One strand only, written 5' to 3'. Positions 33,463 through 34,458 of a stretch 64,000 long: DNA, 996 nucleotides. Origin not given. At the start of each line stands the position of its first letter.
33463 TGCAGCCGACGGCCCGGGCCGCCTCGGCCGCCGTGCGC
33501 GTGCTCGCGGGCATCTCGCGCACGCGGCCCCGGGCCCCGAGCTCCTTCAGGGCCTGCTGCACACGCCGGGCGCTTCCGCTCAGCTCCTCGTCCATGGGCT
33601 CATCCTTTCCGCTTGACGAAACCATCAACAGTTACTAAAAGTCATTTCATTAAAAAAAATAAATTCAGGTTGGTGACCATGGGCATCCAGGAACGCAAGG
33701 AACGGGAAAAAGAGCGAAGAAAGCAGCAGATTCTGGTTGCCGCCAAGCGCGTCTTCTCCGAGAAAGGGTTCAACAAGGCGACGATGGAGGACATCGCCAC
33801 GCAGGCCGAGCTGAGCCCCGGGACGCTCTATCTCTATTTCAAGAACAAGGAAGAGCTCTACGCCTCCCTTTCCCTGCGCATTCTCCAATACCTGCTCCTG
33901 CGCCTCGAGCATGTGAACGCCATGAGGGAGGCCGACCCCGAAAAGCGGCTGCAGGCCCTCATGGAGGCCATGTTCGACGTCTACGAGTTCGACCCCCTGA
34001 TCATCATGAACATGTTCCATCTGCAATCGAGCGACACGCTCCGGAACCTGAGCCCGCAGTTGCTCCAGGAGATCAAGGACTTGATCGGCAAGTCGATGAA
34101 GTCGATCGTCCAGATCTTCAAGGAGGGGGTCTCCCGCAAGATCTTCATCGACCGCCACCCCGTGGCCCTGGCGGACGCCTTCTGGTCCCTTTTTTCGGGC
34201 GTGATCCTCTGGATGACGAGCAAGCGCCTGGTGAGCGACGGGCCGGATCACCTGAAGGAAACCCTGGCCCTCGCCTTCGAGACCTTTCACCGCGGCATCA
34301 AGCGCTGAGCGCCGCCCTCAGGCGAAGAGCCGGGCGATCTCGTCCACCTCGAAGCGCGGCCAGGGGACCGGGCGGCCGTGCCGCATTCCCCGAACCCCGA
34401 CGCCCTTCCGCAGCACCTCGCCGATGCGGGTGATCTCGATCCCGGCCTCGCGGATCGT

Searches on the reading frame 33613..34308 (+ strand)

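Call 43: search_protein_families(library=pfam, proteins=[window:33613-34308:+], max_evalue=0.00001)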
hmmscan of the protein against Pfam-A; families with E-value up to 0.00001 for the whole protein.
window:33613-34308:+ (231 aa): 1 family
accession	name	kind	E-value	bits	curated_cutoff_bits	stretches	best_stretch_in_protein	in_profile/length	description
PF00440.29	TetR_N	-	1.1e-17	64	24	1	40-85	1-46/47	Bacterial regulatory proteins, tetR family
